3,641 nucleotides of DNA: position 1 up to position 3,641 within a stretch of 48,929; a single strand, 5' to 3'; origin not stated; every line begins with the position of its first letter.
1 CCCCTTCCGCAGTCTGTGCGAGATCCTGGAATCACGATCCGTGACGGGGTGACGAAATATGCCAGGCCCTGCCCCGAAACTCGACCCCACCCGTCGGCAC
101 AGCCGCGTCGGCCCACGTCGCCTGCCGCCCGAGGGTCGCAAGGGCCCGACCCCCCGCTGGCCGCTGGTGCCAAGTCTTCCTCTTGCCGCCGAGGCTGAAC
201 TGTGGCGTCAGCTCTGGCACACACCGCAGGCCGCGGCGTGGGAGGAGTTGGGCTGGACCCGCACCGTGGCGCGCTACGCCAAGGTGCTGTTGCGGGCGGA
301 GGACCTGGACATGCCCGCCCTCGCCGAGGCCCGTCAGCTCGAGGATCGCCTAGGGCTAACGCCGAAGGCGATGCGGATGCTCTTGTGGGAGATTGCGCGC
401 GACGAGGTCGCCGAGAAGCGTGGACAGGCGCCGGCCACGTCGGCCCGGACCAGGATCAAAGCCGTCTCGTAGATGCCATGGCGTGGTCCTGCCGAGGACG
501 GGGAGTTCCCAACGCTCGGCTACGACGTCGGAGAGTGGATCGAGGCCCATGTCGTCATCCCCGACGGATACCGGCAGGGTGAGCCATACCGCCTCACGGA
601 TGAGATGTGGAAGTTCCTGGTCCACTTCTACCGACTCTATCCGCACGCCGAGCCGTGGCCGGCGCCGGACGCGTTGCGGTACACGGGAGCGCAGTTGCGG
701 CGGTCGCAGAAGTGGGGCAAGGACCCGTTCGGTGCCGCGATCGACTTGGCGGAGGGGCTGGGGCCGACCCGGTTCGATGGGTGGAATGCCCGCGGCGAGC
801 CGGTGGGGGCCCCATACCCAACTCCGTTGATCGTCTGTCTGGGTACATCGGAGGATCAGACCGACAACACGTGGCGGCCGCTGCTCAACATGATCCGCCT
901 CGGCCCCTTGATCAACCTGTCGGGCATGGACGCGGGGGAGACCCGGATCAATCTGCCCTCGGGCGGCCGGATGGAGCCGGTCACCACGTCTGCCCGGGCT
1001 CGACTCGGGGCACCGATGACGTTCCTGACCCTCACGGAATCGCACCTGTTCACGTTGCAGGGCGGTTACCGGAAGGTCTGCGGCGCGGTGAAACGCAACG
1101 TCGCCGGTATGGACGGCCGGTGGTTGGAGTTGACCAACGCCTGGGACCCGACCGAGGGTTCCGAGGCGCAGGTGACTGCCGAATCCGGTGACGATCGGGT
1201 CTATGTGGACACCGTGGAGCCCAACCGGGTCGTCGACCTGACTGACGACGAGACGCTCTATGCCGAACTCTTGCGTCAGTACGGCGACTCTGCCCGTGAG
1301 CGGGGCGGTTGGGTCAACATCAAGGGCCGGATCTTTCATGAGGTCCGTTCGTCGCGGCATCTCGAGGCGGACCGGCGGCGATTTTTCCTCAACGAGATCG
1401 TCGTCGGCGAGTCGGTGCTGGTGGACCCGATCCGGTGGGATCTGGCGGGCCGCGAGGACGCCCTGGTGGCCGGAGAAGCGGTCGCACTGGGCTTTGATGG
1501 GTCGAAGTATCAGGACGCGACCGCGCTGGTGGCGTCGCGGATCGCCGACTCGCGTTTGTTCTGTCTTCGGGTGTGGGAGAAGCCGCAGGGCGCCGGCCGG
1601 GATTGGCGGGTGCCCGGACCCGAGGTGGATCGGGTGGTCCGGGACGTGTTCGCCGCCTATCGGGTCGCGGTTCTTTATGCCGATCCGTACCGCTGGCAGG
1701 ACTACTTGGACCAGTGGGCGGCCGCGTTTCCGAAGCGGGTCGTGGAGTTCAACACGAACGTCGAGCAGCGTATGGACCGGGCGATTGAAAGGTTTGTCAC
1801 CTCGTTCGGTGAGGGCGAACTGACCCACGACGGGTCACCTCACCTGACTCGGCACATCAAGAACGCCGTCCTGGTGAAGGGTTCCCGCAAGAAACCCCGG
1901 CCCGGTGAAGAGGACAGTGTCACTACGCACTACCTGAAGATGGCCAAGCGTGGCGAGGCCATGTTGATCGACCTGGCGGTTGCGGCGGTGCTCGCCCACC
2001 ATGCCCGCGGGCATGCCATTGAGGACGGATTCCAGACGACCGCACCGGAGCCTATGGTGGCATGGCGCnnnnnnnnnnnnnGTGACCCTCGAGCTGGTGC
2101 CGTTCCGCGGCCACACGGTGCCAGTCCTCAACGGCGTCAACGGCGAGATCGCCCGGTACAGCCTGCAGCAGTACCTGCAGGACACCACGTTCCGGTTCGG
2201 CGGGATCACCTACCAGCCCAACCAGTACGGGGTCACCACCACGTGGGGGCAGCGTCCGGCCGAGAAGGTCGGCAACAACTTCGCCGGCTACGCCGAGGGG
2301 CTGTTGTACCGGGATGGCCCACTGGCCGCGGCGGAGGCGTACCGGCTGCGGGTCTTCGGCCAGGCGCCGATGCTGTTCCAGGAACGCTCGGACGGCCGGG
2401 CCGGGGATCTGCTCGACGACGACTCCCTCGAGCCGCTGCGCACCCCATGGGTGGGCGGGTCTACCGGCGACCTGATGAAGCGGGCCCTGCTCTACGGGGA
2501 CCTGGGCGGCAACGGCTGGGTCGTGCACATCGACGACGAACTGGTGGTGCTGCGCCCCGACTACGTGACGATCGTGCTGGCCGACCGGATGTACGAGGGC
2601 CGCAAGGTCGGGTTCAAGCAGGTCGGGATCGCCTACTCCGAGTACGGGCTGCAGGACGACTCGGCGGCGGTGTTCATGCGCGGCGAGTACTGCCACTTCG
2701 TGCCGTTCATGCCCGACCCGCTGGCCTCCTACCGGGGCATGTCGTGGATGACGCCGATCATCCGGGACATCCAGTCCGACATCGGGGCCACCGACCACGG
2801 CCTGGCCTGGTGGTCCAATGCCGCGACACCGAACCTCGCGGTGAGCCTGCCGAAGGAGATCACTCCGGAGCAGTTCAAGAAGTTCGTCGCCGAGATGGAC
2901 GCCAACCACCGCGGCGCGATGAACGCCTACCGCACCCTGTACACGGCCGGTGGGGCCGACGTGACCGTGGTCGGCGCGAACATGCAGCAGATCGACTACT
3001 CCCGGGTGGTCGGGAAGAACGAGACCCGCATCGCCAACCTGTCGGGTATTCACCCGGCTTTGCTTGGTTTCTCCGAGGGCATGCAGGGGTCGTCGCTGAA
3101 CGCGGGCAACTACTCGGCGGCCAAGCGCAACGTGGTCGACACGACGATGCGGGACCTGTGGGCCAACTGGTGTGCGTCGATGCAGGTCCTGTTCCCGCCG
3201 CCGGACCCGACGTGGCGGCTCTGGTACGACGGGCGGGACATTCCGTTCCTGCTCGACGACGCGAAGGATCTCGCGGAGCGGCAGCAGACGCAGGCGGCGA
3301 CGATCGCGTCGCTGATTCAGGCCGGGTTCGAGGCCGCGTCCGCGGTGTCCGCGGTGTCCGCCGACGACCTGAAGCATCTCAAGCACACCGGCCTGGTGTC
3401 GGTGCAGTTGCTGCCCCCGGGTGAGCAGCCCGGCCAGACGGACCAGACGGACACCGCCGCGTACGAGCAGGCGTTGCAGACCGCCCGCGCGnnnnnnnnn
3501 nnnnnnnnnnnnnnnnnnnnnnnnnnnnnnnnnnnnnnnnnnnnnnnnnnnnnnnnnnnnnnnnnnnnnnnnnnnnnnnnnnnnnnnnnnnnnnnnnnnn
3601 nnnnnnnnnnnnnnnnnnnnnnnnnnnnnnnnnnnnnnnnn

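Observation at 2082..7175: Portal gene runs on as a single ~1,700-aa polyvalent protein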

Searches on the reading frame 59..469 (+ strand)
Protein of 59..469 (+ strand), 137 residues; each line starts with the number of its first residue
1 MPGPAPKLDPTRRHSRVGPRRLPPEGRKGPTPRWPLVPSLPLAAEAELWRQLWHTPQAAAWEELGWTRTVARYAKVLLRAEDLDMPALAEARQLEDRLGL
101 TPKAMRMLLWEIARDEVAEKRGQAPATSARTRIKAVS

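Call 17: search_protein_families(library=phrogs, proteins=[window:59-469:+], max_evalue=0.001)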
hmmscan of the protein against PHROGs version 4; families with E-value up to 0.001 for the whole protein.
window:59-469:+ (137 aa): 1 family
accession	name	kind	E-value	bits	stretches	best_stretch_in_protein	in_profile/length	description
phrog_226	-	tail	3.3e-17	63.8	1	1-130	3-139/157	minor tail protein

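Call 18: search_protein_families(library=pfam, proteins=[window:59-469:+], max_evalue=0.01)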
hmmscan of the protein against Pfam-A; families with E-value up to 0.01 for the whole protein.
window:59-469:+ (137 aa): 1 family
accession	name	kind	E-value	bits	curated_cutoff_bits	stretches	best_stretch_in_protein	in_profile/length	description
PF25673.1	Terminase_7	-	9.1e-08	32.6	27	1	1-131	1-133/139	Phage terminase small subunit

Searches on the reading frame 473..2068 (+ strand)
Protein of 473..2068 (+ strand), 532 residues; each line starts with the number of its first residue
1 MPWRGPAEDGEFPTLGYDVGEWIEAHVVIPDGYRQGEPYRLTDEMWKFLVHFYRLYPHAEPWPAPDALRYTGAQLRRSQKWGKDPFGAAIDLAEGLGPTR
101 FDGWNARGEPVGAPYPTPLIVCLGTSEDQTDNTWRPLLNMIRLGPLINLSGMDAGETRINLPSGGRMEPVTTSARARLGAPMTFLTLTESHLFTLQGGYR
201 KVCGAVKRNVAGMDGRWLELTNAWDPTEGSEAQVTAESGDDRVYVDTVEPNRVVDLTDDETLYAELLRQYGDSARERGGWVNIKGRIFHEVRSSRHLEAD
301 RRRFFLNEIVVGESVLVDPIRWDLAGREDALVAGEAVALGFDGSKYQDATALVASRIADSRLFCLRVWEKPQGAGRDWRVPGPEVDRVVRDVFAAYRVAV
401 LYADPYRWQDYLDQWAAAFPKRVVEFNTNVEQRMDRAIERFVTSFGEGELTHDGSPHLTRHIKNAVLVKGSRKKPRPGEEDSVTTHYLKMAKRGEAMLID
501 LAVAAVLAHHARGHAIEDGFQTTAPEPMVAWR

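Call 17: search_protein_families(library=phrogs, proteins=[window:473-2068:+], max_evalue=0.001)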
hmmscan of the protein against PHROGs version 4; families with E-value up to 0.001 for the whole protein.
window:473-2068:+ (532 aa): 4 families
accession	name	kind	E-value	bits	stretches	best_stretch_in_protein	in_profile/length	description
phrog_19179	-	head and packaging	3.2e-59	202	2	107-318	131-336/347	terminase large subunit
phrog_9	-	head and packaging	2.2e-46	160.1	1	11-524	74-675/812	terminase large subunit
phrog_21277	-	head and packaging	1.6e-24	87.7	1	334-530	14-202/208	terminase large subunit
phrog_2699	-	head and packaging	3.5e-08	33.7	1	385-471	180-265/315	terminase large subunit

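Call 18: search_protein_families(library=pfam, proteins=[window:473-2068:+], max_evalue=0.01)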
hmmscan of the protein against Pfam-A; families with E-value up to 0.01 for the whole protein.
window:473-2068:+ (532 aa): 1 family
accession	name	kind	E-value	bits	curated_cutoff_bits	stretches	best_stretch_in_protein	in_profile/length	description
PF20441.4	TerL_nuclease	-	0.00059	19.5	24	0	396-470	179-253/286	Terminase large subunit, endonuclease domain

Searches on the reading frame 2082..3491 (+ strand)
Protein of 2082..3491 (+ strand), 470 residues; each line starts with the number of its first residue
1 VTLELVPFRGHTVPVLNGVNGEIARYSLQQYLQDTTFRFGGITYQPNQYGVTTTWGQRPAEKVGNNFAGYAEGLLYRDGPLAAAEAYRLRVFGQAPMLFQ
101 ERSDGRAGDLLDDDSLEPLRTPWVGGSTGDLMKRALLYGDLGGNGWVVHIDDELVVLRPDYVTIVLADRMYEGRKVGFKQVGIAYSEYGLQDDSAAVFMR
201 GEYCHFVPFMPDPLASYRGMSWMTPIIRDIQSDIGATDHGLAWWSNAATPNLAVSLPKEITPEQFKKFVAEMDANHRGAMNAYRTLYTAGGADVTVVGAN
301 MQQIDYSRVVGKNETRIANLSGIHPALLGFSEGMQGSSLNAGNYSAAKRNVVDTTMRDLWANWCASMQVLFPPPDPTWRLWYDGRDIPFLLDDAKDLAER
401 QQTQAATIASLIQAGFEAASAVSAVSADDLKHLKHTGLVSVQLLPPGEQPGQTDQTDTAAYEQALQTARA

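Call 90: find_related_loci(query=A6, collection=viral_contigs, flank=7000)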
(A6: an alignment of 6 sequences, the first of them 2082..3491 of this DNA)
Query A6 (470 aa) in viral_contigs; peptide patterns used: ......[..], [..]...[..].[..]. (x = any residue, [..] = any of these).
600 stretches matched a pattern (row limit reached: there are more); 579 encode a relative of the query (tblastn E <= 1e-3); the best 80 are kept; 80 distinct loci.
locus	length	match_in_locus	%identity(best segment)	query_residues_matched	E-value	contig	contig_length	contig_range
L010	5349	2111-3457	67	1-447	0e+0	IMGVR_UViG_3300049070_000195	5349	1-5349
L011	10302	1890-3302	57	2-470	3e-174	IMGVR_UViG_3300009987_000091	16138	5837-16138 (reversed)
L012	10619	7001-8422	55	1-470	2e-161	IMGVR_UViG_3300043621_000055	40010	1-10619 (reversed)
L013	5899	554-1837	61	23-447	9e-162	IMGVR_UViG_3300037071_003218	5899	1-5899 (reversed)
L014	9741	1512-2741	56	42-447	4e-141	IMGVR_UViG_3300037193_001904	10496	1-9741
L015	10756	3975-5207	56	44-447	4e-140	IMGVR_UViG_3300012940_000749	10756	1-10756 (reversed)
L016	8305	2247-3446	56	54-447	2e-140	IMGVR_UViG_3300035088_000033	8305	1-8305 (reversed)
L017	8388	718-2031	51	10-447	1e-137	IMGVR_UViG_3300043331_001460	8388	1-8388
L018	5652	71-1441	51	6-456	9e-138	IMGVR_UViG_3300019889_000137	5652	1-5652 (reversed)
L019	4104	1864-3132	51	24-449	9e-135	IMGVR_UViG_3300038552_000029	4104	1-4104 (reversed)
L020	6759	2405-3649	53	51-460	2e-131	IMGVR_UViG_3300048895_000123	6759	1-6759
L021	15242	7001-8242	53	46-455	2e-129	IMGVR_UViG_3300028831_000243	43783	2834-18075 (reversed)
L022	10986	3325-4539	51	39-447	2e-129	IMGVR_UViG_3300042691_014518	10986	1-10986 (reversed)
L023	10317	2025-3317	55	26-453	9e-145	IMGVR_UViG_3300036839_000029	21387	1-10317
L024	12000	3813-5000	54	53-447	2e-127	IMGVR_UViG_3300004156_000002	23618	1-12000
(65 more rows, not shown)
